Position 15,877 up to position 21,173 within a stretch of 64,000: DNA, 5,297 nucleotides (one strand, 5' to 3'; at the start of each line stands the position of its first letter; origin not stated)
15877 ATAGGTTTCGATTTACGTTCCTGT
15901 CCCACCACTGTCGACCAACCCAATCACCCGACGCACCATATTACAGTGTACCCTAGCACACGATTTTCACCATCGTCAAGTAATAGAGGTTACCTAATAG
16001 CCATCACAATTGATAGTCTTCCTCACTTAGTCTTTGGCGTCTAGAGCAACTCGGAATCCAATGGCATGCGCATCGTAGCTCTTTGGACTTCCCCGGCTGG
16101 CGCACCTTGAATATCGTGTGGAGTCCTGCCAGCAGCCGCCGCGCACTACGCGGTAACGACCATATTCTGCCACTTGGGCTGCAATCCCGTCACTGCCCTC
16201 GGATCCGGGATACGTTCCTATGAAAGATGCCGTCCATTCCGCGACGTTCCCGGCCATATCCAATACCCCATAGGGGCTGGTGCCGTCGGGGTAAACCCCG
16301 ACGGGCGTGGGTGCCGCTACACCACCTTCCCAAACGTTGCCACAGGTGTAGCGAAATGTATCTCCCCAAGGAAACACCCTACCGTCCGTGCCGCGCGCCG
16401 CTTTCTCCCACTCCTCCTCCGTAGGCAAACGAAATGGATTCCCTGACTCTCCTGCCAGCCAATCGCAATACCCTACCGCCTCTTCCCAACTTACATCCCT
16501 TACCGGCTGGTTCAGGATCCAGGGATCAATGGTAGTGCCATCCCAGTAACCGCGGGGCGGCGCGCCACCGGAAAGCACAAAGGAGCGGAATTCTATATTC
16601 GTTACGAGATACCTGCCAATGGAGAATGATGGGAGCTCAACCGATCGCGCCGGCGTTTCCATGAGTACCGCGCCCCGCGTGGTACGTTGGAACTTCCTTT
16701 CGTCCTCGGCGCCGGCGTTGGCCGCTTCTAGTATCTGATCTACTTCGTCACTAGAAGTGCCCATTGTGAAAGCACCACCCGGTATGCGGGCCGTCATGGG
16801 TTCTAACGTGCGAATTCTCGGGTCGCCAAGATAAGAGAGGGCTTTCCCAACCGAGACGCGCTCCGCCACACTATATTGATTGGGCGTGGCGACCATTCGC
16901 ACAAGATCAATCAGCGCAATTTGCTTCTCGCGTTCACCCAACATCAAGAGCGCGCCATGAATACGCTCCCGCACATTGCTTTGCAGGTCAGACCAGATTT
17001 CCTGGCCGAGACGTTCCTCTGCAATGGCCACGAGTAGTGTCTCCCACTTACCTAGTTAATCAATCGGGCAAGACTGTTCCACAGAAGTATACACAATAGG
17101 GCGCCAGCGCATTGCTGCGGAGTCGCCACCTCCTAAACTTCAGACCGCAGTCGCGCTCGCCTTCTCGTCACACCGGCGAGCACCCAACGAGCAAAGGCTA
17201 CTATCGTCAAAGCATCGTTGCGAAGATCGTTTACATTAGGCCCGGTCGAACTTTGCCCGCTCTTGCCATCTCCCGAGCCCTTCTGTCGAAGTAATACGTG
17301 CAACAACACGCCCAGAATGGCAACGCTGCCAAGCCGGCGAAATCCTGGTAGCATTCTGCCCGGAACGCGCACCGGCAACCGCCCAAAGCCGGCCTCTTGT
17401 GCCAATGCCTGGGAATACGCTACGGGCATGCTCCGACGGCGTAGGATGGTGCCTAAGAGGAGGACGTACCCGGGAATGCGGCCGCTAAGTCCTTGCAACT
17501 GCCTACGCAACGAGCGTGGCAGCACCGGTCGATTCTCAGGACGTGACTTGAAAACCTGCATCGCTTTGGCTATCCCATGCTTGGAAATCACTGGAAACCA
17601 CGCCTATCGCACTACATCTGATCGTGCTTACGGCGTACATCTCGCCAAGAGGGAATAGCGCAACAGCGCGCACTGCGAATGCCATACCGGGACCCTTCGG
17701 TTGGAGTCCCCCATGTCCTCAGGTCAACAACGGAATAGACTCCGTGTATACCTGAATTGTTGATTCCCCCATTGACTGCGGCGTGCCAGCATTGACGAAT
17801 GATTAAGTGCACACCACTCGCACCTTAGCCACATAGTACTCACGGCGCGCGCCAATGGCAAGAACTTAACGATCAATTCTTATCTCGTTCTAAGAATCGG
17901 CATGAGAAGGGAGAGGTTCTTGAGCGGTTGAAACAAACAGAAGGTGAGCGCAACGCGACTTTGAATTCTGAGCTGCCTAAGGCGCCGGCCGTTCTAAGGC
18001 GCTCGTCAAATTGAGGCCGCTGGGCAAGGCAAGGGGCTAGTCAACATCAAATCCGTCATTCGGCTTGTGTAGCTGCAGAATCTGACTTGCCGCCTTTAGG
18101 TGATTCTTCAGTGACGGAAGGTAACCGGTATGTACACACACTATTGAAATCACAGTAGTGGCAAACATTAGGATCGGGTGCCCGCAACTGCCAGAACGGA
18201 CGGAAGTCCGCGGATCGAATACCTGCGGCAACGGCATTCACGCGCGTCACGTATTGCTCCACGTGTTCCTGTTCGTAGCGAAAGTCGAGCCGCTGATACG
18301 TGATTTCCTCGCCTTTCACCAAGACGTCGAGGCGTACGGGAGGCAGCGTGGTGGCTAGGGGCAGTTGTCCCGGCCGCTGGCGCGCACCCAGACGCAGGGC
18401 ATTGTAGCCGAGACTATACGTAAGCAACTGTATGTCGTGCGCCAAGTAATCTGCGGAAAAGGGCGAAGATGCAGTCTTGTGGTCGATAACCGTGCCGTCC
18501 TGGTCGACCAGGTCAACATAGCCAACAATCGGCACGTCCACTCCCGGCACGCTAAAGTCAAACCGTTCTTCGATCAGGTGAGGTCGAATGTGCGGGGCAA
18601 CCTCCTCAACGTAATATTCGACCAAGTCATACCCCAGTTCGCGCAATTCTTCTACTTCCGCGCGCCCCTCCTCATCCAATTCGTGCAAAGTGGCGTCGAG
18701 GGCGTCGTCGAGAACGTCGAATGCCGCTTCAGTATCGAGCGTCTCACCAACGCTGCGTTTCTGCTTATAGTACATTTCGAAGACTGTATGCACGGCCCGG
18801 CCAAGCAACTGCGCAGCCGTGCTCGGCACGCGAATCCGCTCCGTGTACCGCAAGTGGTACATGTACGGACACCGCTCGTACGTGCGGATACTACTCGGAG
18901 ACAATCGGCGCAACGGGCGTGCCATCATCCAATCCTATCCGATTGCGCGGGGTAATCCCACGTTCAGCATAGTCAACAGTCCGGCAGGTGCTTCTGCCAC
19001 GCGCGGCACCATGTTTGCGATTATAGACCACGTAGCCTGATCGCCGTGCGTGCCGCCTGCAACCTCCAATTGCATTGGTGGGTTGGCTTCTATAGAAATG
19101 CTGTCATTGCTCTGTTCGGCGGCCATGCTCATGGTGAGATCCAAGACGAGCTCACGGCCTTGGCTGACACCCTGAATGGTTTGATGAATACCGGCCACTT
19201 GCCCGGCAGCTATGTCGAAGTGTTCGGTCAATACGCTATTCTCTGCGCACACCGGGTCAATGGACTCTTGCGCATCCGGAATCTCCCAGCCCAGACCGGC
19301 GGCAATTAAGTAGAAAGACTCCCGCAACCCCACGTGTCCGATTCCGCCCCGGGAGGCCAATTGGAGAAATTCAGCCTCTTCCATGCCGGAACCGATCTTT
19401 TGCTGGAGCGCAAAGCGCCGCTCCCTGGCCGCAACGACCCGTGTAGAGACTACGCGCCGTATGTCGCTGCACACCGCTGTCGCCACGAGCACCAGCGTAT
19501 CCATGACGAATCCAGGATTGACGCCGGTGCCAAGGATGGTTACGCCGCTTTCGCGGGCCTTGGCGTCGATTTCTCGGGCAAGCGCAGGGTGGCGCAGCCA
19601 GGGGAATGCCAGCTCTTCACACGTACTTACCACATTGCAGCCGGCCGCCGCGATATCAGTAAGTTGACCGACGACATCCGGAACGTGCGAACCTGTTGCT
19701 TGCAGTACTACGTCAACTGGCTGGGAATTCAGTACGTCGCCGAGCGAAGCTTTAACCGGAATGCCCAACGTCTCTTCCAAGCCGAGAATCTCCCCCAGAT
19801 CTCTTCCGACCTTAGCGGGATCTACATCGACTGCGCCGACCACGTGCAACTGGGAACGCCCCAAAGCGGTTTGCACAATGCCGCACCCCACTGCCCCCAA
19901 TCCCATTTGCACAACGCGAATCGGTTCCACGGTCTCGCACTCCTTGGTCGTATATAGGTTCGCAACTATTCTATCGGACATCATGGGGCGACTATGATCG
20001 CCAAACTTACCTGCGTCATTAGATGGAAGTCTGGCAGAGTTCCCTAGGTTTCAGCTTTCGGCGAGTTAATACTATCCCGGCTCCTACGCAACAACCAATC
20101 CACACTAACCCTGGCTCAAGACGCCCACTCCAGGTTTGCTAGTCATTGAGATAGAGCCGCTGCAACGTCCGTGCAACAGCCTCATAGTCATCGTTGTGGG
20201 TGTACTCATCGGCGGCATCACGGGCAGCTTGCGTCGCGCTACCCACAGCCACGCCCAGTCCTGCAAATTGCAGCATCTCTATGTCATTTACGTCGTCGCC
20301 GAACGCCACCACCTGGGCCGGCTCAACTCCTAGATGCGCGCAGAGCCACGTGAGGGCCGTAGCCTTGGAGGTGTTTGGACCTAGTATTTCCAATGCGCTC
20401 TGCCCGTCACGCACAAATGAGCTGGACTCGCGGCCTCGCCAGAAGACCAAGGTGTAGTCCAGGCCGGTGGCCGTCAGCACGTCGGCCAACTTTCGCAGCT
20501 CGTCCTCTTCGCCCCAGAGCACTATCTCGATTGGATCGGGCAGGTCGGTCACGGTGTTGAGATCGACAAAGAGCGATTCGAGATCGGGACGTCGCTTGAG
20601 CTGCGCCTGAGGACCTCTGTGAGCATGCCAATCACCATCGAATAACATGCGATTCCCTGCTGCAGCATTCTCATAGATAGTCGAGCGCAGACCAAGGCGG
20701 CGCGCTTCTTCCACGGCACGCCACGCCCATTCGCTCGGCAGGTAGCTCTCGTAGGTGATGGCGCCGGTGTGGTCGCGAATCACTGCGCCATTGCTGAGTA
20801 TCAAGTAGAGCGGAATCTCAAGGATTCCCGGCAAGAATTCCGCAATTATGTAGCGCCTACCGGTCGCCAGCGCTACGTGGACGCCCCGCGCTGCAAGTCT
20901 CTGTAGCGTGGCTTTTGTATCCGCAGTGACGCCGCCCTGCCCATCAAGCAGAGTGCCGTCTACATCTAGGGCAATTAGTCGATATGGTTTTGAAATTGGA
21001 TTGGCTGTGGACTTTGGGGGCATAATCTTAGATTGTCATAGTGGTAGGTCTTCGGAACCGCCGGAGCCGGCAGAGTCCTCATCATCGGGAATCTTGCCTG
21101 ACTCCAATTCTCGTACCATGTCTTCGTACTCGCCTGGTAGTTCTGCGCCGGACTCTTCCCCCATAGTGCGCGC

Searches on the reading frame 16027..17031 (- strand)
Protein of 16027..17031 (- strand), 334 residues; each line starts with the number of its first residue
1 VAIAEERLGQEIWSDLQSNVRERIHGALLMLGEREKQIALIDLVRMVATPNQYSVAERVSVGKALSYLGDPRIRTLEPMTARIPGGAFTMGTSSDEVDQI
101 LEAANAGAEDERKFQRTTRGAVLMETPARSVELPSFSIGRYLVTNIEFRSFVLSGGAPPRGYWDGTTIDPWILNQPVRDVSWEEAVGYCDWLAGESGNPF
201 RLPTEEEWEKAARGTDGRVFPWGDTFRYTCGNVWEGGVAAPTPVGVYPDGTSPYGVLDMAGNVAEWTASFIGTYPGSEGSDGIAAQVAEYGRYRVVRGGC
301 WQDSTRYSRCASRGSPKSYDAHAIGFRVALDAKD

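Call 4: search_protein_families(library=pfam, proteins=[window:16027-17031:-], max_evalue=0.01)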
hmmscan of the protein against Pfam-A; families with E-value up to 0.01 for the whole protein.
window:16027-17031:- (334 aa): 1 family
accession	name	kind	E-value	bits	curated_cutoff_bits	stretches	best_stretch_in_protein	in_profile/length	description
PF03781.23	FGE-sulfatase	-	5.2e-43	148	23.3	1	79-329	4-254/255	Sulfatase-modifying factor enzyme 1-like domain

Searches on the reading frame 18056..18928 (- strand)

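Call 36: search_protein_families(library=pfam, proteins=[window:18056-18928:-], max_evalue=0.0001)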
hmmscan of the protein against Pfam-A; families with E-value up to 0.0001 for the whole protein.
window:18056-18928:- (290 aa): 1 family
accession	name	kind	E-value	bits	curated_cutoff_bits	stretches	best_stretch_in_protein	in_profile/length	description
PF12705.13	PDDEXK_1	-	5.5e-34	118.6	22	1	8-265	1-246/247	PD-(D/E)XK nuclease superfamily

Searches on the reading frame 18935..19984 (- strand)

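Call 36: search_protein_families(library=pfam, proteins=[window:18935-19984:-], max_evalue=0.0001)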
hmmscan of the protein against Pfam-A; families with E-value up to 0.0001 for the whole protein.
window:18935-19984:- (349 aa): 2 families
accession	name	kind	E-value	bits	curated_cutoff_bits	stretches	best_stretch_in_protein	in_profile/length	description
PF19328.4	DAP_DH_C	-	5.7e-31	108.2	23.3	1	159-348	1-196/206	2,4-diaminopentanoate dehydrogenase C-terminal domain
PF01113.26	DapB_N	-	1.1e-06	29.1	25.6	1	22-113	1-88/124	Dihydrodipicolinate reductase, N-terminus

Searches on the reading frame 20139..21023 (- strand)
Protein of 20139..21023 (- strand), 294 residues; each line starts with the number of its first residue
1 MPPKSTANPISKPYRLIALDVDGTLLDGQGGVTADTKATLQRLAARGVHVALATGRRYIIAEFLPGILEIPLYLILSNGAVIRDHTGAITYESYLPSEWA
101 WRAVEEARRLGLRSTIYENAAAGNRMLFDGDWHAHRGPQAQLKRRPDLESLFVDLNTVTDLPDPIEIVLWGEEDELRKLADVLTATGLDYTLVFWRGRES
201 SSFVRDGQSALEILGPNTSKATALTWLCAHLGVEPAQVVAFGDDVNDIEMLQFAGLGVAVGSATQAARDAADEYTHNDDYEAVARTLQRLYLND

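Call 36: search_protein_families(library=pfam, proteins=[window:20139-21023:-], max_evalue=0.0001)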
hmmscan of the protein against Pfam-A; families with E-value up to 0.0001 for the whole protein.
window:20139-21023:- (294 aa): 3 families
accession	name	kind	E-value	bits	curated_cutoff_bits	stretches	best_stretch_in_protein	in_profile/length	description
PF08282.18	Hydrolase_3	-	1.2e-44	153.4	20.9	1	17-287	1-255/255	haloacid dehalogenase-like hydrolase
PF05116.19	S6PP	-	1.6e-18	67.6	20.3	1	207-280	153-228/247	Sucrose-6F-phosphate phosphohydrolase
PF00702.32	Hydrolase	-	5.5e-11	43.7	26.4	1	220-255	156-191/191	haloacid dehalogenase-like hydrolase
